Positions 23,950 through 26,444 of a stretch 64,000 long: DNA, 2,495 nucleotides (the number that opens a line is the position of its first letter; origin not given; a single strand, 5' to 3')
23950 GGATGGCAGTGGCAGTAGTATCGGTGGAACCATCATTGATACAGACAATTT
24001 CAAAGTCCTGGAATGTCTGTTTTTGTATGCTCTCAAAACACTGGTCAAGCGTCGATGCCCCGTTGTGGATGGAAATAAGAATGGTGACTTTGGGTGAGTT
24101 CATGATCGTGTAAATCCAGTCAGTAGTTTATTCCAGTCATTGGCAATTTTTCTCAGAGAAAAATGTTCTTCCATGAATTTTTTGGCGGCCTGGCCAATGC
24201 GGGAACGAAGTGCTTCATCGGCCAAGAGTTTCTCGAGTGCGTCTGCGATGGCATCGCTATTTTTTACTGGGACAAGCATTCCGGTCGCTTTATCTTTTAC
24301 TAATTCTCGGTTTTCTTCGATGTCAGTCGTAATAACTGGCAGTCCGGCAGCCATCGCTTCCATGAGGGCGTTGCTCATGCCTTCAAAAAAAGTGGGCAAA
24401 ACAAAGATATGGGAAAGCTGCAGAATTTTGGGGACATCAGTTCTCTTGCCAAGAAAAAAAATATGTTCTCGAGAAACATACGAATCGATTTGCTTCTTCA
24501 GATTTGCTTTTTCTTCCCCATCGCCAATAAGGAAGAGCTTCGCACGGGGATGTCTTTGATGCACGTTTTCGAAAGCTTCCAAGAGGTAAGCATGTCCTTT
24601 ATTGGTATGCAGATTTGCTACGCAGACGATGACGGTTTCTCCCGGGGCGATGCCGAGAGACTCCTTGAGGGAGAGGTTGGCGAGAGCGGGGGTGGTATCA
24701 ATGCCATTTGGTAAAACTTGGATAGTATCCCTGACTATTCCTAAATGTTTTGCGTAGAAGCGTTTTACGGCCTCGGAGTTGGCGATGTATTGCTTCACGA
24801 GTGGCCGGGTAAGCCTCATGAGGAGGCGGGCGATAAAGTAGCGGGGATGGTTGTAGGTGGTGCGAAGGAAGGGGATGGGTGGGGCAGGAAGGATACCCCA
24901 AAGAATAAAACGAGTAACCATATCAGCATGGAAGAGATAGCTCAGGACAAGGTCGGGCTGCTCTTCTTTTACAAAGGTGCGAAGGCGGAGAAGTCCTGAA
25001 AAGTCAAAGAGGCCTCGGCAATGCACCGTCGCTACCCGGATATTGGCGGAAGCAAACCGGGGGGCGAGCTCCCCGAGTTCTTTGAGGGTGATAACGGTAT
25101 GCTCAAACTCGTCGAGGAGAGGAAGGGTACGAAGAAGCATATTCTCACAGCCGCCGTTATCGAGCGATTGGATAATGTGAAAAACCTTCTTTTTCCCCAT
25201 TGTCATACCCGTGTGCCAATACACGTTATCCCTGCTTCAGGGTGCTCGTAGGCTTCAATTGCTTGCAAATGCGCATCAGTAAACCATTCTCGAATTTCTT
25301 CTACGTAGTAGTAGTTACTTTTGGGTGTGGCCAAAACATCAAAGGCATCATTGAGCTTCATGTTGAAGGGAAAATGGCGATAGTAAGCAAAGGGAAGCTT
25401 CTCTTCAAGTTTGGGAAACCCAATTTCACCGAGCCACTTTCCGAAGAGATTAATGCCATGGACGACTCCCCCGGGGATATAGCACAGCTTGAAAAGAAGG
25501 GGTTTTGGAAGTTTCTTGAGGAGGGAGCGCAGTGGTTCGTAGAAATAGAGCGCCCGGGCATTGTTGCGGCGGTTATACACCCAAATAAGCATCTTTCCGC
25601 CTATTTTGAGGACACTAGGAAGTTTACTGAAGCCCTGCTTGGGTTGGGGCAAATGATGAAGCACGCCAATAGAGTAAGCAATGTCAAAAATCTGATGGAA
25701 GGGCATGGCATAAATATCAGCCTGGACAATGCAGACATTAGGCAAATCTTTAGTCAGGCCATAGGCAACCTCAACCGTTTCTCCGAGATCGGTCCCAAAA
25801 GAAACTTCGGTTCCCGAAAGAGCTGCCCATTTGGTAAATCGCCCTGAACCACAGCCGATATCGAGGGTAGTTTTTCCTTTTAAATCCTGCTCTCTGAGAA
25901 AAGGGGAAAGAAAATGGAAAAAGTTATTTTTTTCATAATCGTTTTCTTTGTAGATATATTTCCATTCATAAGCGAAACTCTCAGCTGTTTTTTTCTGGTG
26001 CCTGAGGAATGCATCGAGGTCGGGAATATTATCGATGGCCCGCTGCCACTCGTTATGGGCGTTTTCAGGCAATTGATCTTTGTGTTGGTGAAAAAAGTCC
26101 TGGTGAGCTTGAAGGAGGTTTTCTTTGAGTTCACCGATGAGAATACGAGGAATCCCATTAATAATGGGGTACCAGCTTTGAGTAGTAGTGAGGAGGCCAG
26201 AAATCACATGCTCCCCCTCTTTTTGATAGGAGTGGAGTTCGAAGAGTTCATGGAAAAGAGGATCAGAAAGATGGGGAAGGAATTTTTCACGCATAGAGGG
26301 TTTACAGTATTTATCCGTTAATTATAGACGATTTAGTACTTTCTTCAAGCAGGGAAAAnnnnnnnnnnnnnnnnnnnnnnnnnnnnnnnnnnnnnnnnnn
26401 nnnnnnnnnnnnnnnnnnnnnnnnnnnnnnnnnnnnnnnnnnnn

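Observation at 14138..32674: Nine SAM-methyltransferase domains in one glycan locus, including recently duplicated paralogs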

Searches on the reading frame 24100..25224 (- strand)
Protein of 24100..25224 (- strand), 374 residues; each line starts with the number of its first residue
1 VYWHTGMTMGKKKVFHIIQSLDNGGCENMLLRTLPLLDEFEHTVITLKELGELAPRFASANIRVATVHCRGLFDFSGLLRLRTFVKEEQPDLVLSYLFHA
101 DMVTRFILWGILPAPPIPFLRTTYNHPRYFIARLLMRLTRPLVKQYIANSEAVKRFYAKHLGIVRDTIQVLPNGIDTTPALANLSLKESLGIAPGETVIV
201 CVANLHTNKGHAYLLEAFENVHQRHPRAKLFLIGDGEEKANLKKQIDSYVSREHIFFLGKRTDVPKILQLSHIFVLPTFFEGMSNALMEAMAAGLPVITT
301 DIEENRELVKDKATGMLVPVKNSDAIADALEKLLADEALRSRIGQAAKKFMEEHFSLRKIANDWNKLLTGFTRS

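Call 5: search_protein_families(library=pfam, proteins=[window:24100-25224:-], max_evalue=0.01)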
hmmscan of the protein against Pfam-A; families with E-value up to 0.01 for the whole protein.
window:24100-25224:- (374 aa): 7 families
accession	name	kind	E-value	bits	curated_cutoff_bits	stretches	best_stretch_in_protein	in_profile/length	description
PF00534.26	Glycos_transf_1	-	3e-44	151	26.4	1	187-349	6-171/172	Glycosyl transferases group 1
PF13692.12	Glyco_trans_1_4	-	6.6e-39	133.8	27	1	197-336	2-142/142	Glycosyl transferases group 1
PF13439.12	Glyco_transf_4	-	1.4e-14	54.9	28.5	1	27-178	5-169/170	Glycosyltransferase Family 4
PF13524.12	Glyco_trans_1_2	-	1.6e-07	31.8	25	1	263-364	39-142/144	Glycosyl transferase-like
PF13579.12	Glyco_trans_4_4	-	1.7e-06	28.9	29.7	1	40-174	17-158/158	Glycosyl transferase 4-like domain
PF20706.3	GT4-conflict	-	0.00027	20.5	26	1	208-356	211-377/385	Family 4 Glycosyltransferase in conflict systems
PF02350.25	Epimerase_2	-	0.0051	16.2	30.6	0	282-354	265-337/347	UDP-N-acetylglucosamine 2-epimerase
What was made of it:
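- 24100..25224 (-): GT4 glycosyltransferase, always next to MT6. Call 5.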

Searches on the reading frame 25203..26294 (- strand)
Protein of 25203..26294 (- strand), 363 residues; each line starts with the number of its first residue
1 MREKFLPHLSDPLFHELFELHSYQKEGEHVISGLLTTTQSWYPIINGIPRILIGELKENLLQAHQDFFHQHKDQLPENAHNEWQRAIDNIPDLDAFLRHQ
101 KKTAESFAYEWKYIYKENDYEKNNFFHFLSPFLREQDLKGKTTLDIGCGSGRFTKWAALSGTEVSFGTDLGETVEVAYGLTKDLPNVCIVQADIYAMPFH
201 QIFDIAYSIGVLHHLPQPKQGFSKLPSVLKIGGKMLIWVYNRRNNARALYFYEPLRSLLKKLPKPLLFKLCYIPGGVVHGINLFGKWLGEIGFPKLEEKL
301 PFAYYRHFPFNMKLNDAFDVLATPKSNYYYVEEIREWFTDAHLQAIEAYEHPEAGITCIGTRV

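Call 5: search_protein_families(library=pfam, proteins=[window:25203-26294:-], max_evalue=0.01)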
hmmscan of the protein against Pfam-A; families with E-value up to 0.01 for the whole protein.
window:25203-26294:- (363 aa): 7 families
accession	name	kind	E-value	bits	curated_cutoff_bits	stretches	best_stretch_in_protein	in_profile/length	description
PF08241.18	Methyltransf_11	-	3.3e-14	53.7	21.2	1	144-237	1-95/95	Methyltransferase domain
PF13847.12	Methyltransf_31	-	1.6e-11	44.5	27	1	139-241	3-113/145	Methyltransferase domain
PF13649.12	Methyltransf_25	-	3.1e-11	44.2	27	1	144-233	2-97/97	Methyltransferase domain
PF08242.18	Methyltransf_12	-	1.8e-10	41.8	30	1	144-234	1-97/98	Methyltransferase domain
PF13489.12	Methyltransf_23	-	1.2e-09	38.6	27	1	131-244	15-123/164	Methyltransferase domain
PF08003.17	Methyltransf_9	-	1.9e-07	30.8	23.8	1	136-237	112-217/315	Protein of unknown function (DUF1698)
PF01728.25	FtsJ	-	0.0012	19.3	24.1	1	139-201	21-82/181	FtsJ-like methyltransferase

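Call 10: search_protein_families(library=ncbifam, proteins=[window:25203-26294:-], max_evalue=0.01)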
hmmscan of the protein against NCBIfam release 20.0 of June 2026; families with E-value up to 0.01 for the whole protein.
window:25203-26294:- (363 aa): 24 families
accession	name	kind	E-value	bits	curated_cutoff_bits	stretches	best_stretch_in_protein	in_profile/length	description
NF011650.0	PRK15068.1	equivalog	1.7e-10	40.3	209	1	136-237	119-225/324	tRNA 5-methoxyuridine(34)/uridine 5-oxyacetic acid(34) synthase CmoB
TIGR00452.1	TIGR00452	equivalog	2e-10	40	275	1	136-236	114-218/316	tRNA 5-methoxyuridine(34)/uridine 5-oxyacetic acid(34) synthase CmoB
TIGR01983.1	UbiG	equivalog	5.1e-08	32.5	102.95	1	124-248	45-162/228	bifunctional 2-polyprenyl-6-hydroxyphenol methylase/3-demethylubiquinol 3-O-methyltransferase UbiG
TIGR02072.1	BioC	equivalog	5.2e-08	33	184.95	1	132-236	26-131/244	malonyl-ACP O-methyltransferase BioC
NF038101.1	Trm112_arch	equivalog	9.3e-06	25.7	77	1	1-52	1-54/59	methytransferase partner Trm112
NF041536.1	ArsM_DUF2284_UU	exception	2.6e-05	22.8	575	1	101-237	38-180/459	arsenite methyltransferase/DUF2284 domain selenoprotein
NF041537.1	ArsM_AhpD_UU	exception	3.2e-05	22.9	510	1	123-237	60-180/345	arsenite methyltransferase/AhpD domain selenoprotein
NF047649.1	MTase_UXPK_star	exception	4.3e-05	22.7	460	1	131-237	69-181/283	methyltransferase/UXPK-star double selenoprotein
TIGR04290.1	meth_Rta_06860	hypoth_equivalog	0.00012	21.6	300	1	135-219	45-132/226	TIGR04290 family methyltransferase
TIGR02021.1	BchM-ChlM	equivalog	0.00013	21.5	158.9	1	133-218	48-134/218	magnesium protoporphyrin IX methyltransferase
NF045823.1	PthPhpthDimycoMt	equivalog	0.00015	21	300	1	135-237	62-166/256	phthiotriol/phenolphthiotriol dimycocerosates methyltransferase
NF045667.1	MTase_DVU1556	equivalog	0.00024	20.6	155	1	139-244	22-127/213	DVU_1556 family methyltransferase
NF001244.0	PRK00216.1-5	equivalog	0.00056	19.3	216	1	138-245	47-161/236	bifunctional demethylmenaquinone methyltransferase/2-methoxy-6-polyprenyl-1,4-benzoquinol methylase UbiE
TIGR00478.1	tly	subfamily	0.00076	18.9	185.8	1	137-198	73-134/228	TlyA family rRNA (cytidine-2'-O)-methyltransferase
NF008686.0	PRK11705.1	equivalog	0.00076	18.6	400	1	139-216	167-242/383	cyclopropane fatty acyl phospholipid synthase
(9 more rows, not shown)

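Call 31: search_solved_structures(query=window:25203-26294:-, max_evalue=0.001)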
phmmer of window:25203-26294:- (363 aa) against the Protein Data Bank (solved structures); distinct sequences matched with E-value up to 0.001: 18.
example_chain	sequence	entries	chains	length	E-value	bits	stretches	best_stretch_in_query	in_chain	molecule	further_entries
5wp5_A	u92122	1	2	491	5e-08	35.6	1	83-251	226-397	Phosphomethylethanolamine N-methyltransferase 2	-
3ccf_A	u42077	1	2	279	2.7e-07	33.2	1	139-262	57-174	Cyclopropane-fatty-acyl-phospholipid synthase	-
3mgg_A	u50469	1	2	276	7e-07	31.8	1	140-299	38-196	Methyltransferase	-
6uak_A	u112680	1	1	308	4.2e-06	29.3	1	142-234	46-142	SAM dependent methyltransferase LahSB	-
4ine_A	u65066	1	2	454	8.7e-06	28.2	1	107-244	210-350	Protein PMT-2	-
3l8d_A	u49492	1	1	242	1.9e-05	27.1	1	128-241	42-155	Methyltransferase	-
4qnu_A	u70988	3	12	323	2.4e-05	26.7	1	136-235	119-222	tRNA (mo5U34)-methyltransferase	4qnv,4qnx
3bkw_A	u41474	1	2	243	2.6e-05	26.6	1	138-235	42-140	S-adenosylmethionine dependent methyltransferase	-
5wp4_A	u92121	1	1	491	3e-05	26.4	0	129-253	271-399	Phosphoethanolamine N-methyltransferase 1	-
4p7c_A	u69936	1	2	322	7.2e-05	25.2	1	132-237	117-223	tRNA (mo5U34)-methyltransferase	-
5cm2_Z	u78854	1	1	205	8.2e-05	25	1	129-243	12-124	TRNA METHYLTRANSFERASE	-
9un4_A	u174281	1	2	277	9.4e-05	24.8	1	118-238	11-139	Juvenile hormone acid O-methyltransferase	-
7ct8_A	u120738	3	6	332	0.00013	24.3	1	137-237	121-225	tRNA U34 carboxymethyltransferase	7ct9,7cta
4kdc_A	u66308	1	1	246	0.00013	24.3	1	136-246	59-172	3-demethylubiquinone-9 3-methyltransferase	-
4krh_A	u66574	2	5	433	0.00017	23.9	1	92-246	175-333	Phosphoethanolamine N-methyltransferase 2 | Phospholethanolamine N-methyltransferase 2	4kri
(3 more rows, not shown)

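Call 48: search_solved_structures(query=A1, max_evalue=0.01, show_alignments=0)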
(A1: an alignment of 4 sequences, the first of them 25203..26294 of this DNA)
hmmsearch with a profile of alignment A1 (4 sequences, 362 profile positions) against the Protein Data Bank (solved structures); distinct sequences matched with E-value up to 0.01: 39.
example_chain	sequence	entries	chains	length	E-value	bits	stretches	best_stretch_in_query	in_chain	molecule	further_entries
5wp5_A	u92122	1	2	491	3e-08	36.3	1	76-245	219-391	Phosphomethylethanolamine N-methyltransferase 2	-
6uak_A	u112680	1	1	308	1.2e-07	34.3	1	140-234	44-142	SAM dependent methyltransferase LahSB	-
3mgg_A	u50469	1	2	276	2.3e-07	33.4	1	140-236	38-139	Methyltransferase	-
4qnu_A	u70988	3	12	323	3.5e-06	29.5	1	136-237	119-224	tRNA (mo5U34)-methyltransferase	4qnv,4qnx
3ccf_A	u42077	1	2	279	5.4e-06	28.8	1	142-237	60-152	Cyclopropane-fatty-acyl-phospholipid synthase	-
4krh_A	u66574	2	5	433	7.7e-06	28.3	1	83-244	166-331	Phosphoethanolamine N-methyltransferase 2 | Phospholethanolamine N-methyltransferase 2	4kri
1vl5_A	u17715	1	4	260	9.6e-06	28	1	135-246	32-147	unknown conserved protein BH2331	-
5cm2_Z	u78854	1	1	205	1.8e-05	27.1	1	131-242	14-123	TRNA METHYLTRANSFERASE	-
3g5l_A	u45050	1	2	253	1.8e-05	27.1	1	137-238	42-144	Putative S-adenosylmethionine dependent methyltransferase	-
5wp4_A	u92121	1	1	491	2.6e-05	26.6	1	130-247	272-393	Phosphoethanolamine N-methyltransferase 1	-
3bkw_A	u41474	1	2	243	2.8e-05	26.5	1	141-235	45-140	S-adenosylmethionine dependent methyltransferase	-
4ine_A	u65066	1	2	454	6e-05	25.4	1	137-243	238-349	Protein PMT-2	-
7ct8_A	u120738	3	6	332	6.1e-05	25.4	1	137-237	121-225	tRNA U34 carboxymethyltransferase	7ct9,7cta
4kdc_A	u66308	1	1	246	6.2e-05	25.4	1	137-247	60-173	3-demethylubiquinone-9 3-methyltransferase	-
8zc8_A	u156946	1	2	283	6.5e-05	25.3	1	140-238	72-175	MitM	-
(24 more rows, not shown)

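Call 62: predict_structure(protein=window:25203-26294:-)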
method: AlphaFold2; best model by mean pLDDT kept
length: 363 residues; sequences in the alignment: 1
mean_pLDDT: 33.3   pTM: 0.20
mean pLDDT of the five models: 33.3, 29.6, 29.4, 29.2, 29.0
residues with pLDDT >= 90: 0; 70-90: 0; 50-70: 11; < 50: 352
segments of 3 or more residues with pLDDT < 50: 1-57, 70-72, 78-363
pLDDT, mean of each block of 10 residues (from residue 1): 33 36 33 32 33 41 51 50 47 38 30 29 28 26 25 26 28 29 30 33 39 32 29 32 32 36 38 32 39 36 26 30 27 33 35 28 26
secondary structure, 60 per line:
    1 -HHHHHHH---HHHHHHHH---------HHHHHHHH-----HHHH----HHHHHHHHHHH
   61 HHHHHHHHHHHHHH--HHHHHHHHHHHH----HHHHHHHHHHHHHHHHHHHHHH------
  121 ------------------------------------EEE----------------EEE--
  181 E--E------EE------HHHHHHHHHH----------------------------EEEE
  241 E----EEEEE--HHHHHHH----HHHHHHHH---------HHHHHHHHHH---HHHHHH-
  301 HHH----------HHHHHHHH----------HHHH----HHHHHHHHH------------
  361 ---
elements in order: H2-8 H12-19 H29-36 H42-45 H50-74 H77-88 H93-114 E157-159 E176-178 H199-208 E237-241 E246-250 H253-259 H264-271 H281-290 H294-299 H314-321 H332-335 H340-348
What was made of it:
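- Tried and rejected: Single-sequence AlphaFold2 of MT6 failed (pLDDT 33) and was not used (call 62).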

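Call 63: search_protein_representatives(protein=window:25203-26294:-)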
Query: 363 residues. Proteins with E-value up to 0.001 (for the whole library): 7626; up to 1e-10: 1773; up to 1e-30: 193. The best 150 are listed.
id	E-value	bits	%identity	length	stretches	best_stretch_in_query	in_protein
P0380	7.2e-175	598.0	71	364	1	1-361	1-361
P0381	6.3e-126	436.9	58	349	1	9-361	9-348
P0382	2.7e-117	408.5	65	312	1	1-266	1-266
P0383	1.3e-98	347.0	50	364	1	2-362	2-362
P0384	1.1e-84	301.1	67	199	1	166-360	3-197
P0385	2.5e-78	280.2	42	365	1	1-349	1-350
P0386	3.9e-77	276.3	42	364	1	1-343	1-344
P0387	1.2e-64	235.2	39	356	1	19-344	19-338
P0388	2.2e-62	227.7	46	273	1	101-342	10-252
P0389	4.8e-62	226.6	45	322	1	25-340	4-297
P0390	1.7e-57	211.6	40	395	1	29-344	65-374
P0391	6.8e-57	209.6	47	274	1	8-207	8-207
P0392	8.0e-57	209.4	56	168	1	1-166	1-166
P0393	3.7e-55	203.9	38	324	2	100-341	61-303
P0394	1.4e-53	198.8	39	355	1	24-347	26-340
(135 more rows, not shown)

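Call 65: search_protein_families(library=pfam, alignment_id=A2, max_evalue=0.01)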
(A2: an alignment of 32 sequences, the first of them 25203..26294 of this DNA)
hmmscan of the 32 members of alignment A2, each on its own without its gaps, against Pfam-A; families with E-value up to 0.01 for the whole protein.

A. member 1, window:25203-26294:- (363 aa): 7 families
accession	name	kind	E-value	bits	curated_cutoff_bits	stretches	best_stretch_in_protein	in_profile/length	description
PF08241.18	Methyltransf_11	-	3.3e-14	53.7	21.2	1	144-237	1-95/95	Methyltransferase domain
PF13847.12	Methyltransf_31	-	1.6e-11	44.5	27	1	139-241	3-113/145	Methyltransferase domain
PF13649.12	Methyltransf_25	-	3.1e-11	44.2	27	1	144-233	2-97/97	Methyltransferase domain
PF08242.18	Methyltransf_12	-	1.8e-10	41.8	30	1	144-234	1-97/98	Methyltransferase domain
PF13489.12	Methyltransf_23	-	1.2e-09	38.6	27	1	131-244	15-123/164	Methyltransferase domain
PF08003.17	Methyltransf_9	-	1.9e-07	30.8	23.8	1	136-237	112-217/315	Protein of unknown function (DUF1698)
PF01728.25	FtsJ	-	0.0012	19.3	24.1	1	139-201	21-82/181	FtsJ-like methyltransferase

B. families by the number of members that match (of 32 scanned): 22 families
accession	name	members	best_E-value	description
PF08241.18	Methyltransf_11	32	1.1e-21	Methyltransferase domain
PF13847.12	Methyltransf_31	32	1.8e-19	Methyltransferase domain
PF13649.12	Methyltransf_25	32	2.4e-19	Methyltransferase domain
PF13489.12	Methyltransf_23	32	3.1e-17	Methyltransferase domain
PF08242.18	Methyltransf_12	32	1.5e-15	Methyltransferase domain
PF08003.17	Methyltransf_9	30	1.6e-13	Protein of unknown function (DUF1698)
PF03966.22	Trm112p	23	6.1e-10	Trm112p-like protein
PF01728.25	FtsJ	21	7.3e-07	FtsJ-like methyltransferase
PF02353.26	CMAS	15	2.1e-08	Mycolic acid cyclopropane synthetase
PF01209.24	Ubie_methyltran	15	7e-07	ubiE/COQ5 methyltransferase family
PF06325.19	PrmA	10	1.3e-05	Ribosomal protein L11 methyltransferase (PrmA)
PF03848.20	TehB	10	2.9e-05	Tellurite resistance protein TehB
PF05175.20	MTS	5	0.00014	Methyltransferase small domain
PF05401.17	NodS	3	0.0005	Nodulation protein S (NodS)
PF24675.1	NpmA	2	0.0018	16S rRNA (adenine(1408)-N(1))-methyltransferase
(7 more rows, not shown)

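Call 66: search_solved_structures(query=A2, max_evalue=0.001)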
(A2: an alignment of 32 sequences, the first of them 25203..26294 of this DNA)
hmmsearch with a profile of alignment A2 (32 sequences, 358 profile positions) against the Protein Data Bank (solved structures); distinct sequences matched with E-value up to 0.001: 179 (the best 60 are shown).
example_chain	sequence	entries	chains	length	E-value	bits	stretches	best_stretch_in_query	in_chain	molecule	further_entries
3mgg_A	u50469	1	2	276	1.5e-22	83.4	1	133-230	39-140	Methyltransferase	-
5wp5_A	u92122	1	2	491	1.9e-20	76.5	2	130-238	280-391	Phosphomethylethanolamine N-methyltransferase 2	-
5wp4_A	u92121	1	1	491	7.3e-19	71.3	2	126-239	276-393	Phosphoethanolamine N-methyltransferase 1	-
8dur_A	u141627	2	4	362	1.2e-15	60.7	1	84-201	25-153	Protein arginine N-methyltransferase 1 (PRMT1) | PUA domain-containing protein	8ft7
6uak_A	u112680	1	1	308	1.5e-15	60.4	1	135-229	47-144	SAM dependent methyltransferase LahSB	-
6zxw_H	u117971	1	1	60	1.1e-14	57.5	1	1-58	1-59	Uncharacterized protein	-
3l8d_A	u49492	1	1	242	1.5e-14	57.1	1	110-232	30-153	Methyltransferase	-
6cu3_A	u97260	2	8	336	3.1e-14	56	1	126-201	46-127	protein arginine N-methyltransferase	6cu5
4ine_A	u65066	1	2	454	6e-14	55.1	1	128-236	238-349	Protein PMT-2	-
3bus_A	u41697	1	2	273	1.2e-13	54.1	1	132-230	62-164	Methyltransferase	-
1ve3_A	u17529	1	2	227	1.2e-13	54.1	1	105-231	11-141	hypothetical protein PH0226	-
8hkr_A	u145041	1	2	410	2e-13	53.4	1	135-239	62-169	Protein lysine methyltransferase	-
4krh_A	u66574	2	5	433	3.4e-13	52.6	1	97-236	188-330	Phosphoethanolamine N-methyltransferase 2 | Phospholethanolamine N-methyltransferase 2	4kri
1xxl_A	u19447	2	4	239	4.1e-13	52.4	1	132-245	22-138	YcgJ protein | ycgJ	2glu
4kdc_A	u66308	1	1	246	4.9e-13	52.1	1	131-241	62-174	3-demethylubiquinone-9 3-methyltransferase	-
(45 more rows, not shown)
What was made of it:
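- On Trm112-like domain fused to MT - MT6: The family profile hits 6zxw_H at 1e-14 and 6f5z_C at 2e-10 (calls 65, 66).
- Closest known: Trm112-methyltransferase holoenzymes. Same: MT6's family carries an N-terminal Trm112-type zinc ribbon joined to a class I MT (calls 65, 66).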

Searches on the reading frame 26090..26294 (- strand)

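Call 32: search_protein_families(library=pfam, proteins=[window:26090-26294:-], max_evalue=1)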
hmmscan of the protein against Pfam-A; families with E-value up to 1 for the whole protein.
window:26090-26294:- (68 aa): 0 families
